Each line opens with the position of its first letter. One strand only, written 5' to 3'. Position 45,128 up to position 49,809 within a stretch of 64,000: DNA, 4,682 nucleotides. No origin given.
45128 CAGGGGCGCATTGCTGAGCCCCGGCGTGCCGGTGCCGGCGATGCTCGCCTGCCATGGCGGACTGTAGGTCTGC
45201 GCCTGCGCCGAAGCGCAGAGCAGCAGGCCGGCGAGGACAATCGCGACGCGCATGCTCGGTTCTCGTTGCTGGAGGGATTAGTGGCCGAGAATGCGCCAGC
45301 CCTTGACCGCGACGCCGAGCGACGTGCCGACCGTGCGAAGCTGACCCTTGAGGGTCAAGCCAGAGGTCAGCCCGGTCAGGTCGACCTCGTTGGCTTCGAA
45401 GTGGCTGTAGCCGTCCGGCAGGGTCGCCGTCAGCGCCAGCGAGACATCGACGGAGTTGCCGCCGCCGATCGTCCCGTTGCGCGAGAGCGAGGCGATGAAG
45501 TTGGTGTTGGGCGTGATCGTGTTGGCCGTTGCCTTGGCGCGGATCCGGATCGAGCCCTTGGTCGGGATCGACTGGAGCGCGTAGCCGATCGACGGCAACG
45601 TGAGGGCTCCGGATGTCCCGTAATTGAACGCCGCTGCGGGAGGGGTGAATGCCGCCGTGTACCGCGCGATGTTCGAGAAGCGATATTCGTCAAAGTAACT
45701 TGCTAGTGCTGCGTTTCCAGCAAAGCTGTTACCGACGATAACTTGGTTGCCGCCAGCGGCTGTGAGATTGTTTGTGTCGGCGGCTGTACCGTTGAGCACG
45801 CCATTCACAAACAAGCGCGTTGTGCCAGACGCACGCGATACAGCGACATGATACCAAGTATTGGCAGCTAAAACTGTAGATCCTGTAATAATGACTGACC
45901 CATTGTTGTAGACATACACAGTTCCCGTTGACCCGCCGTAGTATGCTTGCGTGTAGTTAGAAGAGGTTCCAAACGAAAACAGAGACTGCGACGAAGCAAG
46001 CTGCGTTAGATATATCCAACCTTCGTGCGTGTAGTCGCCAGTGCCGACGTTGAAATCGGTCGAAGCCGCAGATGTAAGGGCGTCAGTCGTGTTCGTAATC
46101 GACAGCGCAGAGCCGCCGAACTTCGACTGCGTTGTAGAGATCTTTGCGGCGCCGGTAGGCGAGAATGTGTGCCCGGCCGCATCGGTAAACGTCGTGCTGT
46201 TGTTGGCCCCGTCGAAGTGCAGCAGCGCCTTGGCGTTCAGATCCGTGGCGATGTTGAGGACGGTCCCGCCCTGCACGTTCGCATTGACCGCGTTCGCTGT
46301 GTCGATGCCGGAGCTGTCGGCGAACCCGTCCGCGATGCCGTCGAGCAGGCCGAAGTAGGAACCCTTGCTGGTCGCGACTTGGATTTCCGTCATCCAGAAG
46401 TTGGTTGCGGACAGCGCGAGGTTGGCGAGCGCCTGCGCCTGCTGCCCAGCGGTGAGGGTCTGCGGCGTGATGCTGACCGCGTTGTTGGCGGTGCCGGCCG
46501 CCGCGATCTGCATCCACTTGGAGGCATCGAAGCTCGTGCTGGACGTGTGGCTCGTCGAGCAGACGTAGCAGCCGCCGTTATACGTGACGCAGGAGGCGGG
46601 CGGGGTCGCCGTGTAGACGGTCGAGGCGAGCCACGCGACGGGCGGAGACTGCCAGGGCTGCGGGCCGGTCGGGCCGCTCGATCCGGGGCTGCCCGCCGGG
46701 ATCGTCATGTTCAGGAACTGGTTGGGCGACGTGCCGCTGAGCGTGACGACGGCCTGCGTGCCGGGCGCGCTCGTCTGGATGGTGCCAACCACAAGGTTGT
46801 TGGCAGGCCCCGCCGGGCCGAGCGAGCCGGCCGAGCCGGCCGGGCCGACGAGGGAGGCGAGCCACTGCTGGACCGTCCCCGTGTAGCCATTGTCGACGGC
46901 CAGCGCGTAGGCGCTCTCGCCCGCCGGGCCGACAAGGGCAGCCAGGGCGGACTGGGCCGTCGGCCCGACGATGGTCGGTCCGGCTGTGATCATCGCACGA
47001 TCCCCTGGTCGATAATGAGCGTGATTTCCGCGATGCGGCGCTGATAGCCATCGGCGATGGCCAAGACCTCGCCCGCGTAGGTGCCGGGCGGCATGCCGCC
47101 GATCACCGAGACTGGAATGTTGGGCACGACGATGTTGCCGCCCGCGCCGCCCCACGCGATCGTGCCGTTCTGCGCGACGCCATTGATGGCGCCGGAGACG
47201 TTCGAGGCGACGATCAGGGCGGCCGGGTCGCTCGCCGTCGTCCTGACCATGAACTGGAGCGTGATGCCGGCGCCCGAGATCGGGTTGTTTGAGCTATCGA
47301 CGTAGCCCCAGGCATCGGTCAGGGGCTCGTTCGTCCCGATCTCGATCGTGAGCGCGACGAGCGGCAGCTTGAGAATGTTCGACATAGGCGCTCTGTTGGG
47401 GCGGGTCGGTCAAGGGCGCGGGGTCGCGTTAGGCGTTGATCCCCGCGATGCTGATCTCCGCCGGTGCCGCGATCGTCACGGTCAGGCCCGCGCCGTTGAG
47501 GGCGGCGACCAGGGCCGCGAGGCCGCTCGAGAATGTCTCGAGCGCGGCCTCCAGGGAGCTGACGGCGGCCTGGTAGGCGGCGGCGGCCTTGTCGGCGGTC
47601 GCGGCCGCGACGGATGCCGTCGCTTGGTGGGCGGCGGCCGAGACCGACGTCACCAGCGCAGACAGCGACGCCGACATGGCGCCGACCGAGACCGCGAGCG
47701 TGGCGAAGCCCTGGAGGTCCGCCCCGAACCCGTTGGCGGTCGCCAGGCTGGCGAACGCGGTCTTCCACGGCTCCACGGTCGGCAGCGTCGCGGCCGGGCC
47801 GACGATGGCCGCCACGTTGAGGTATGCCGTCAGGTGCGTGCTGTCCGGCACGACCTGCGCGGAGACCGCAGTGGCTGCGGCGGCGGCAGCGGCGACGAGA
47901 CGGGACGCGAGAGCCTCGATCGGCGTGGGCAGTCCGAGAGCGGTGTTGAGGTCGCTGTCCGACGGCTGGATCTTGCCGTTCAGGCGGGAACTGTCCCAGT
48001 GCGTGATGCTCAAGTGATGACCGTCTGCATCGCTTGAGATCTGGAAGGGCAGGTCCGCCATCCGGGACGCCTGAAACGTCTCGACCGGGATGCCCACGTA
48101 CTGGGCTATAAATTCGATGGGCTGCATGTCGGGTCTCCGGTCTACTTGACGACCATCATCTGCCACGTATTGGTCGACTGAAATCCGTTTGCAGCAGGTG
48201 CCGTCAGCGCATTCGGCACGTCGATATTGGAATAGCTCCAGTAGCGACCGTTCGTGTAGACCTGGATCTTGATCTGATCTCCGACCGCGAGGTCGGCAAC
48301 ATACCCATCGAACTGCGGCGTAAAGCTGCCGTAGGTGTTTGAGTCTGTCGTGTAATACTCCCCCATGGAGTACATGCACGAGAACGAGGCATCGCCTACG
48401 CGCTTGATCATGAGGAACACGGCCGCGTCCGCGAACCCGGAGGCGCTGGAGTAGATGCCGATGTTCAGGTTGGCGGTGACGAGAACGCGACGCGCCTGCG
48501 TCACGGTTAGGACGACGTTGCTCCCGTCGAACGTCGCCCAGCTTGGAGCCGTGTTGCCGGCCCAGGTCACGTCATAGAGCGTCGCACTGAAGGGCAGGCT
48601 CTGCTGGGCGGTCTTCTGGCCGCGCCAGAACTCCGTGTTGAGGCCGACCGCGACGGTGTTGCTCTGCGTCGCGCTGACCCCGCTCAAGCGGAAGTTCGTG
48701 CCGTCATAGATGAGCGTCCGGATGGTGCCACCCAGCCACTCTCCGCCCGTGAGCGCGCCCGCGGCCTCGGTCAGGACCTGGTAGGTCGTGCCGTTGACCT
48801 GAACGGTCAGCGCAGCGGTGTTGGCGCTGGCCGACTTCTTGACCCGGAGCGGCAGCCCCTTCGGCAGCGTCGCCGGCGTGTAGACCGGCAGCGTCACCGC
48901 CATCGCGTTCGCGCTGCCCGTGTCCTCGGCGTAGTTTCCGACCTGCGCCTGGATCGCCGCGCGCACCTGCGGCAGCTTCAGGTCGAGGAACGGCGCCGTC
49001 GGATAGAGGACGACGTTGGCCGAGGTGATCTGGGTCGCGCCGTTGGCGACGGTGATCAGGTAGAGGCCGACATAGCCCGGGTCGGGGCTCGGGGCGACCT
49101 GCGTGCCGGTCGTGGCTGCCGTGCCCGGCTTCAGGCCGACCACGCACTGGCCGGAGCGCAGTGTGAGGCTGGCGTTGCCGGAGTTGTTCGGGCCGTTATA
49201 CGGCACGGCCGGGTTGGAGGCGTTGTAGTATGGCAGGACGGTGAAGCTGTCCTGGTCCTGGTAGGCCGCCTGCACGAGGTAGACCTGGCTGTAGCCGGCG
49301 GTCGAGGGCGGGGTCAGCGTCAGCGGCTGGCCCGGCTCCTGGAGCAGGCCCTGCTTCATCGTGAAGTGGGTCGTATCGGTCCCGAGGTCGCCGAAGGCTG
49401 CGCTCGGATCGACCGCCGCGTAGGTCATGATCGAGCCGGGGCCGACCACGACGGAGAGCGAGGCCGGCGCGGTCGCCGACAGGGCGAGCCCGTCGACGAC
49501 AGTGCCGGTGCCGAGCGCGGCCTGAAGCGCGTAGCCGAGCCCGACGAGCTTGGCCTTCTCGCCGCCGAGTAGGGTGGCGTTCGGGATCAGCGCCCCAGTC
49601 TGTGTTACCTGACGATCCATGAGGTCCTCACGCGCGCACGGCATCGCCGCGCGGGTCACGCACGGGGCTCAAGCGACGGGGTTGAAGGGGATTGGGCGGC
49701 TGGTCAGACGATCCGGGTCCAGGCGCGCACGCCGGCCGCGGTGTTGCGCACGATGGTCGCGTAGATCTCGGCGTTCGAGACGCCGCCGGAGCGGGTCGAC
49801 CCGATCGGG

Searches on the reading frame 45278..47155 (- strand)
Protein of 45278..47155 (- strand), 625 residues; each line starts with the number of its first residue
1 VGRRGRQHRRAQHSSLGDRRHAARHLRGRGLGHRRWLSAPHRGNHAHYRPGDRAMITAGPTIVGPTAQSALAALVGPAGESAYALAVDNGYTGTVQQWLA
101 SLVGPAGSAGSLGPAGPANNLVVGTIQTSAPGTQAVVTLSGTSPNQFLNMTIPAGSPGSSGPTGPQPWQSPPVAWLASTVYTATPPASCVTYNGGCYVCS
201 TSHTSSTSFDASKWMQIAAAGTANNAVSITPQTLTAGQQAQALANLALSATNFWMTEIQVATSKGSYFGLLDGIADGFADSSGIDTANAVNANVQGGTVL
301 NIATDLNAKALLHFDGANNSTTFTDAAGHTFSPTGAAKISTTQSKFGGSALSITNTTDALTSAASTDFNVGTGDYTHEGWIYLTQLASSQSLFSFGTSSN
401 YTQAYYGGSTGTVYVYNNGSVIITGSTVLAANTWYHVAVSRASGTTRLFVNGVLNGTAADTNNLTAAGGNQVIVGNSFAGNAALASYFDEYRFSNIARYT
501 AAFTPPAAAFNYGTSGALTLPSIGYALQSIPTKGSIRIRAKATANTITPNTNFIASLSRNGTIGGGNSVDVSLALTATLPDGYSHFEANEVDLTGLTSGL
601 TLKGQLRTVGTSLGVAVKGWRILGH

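Call 10: search_protein_families(library=phrogs, proteins=[window:45278-47155:-], max_evalue=0.00001)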
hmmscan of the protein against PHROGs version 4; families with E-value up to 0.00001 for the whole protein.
window:45278-47155:- (625 aa): 13 families
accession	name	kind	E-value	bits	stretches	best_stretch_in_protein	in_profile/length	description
phrog_3545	-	unknown function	5.4e-40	138.3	1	304-516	748-982/1115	-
phrog_24074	-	unknown function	7.7e-34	118.1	1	305-517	409-630/892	-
phrog_701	-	head and packaging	2.2e-32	110.9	1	328-515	4040-4227/6136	virion structural protein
phrog_13163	-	tail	1.9e-31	109.8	1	333-514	537-721/976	baseplate wedge subunit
phrog_18802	-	head and packaging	1.2e-25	89.4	1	307-519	802-1013/3007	virion structural protein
phrog_1469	-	tail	1.2e-22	79.8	1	334-511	527-706/2607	baseplate wedge subunit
phrog_38322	-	unknown function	9.8e-21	75.2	1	308-510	297-503/506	-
phrog_32294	-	tail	5.9e-19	67.3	1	330-514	426-611/2435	baseplate wedge subunit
phrog_19601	-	tail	3.1e-16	58.7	1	295-513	604-828/2043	baseplate wedge subunit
phrog_32311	-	unknown function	7.5e-11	42.5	1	73-164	42-132/577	-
phrog_4120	-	tail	3.7e-10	40.3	1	66-165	70-171/360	minor tail protein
phrog_19976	-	tail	3.5e-09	37.5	1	74-126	104-156/256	tail assembly protein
phrog_25979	-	unknown function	1.1e-06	28.7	1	76-117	177-218/521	-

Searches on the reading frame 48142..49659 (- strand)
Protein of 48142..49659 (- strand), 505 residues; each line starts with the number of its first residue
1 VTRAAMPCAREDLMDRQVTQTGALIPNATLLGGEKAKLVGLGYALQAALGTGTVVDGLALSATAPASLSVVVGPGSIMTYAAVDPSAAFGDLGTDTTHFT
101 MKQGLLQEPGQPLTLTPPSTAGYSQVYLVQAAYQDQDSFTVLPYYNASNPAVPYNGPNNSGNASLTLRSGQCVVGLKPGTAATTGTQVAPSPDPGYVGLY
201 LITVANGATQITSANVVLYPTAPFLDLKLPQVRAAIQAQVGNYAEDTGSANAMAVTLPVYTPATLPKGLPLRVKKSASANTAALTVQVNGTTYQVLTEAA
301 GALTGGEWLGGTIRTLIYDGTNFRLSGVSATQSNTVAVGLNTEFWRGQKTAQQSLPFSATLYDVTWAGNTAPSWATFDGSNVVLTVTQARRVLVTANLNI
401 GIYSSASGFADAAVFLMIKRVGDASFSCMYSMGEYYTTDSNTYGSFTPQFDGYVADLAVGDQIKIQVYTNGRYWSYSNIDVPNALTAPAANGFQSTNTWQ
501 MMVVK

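Call 10: search_protein_families(library=phrogs, proteins=[window:48142-49659:-], max_evalue=0.00001)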
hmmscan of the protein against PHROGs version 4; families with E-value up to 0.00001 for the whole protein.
window:48142-49659:- (505 aa): 1 family
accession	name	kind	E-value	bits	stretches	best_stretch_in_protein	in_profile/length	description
phrog_4900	-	tail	2.2e-07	30.4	1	232-329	236-333/964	tail protein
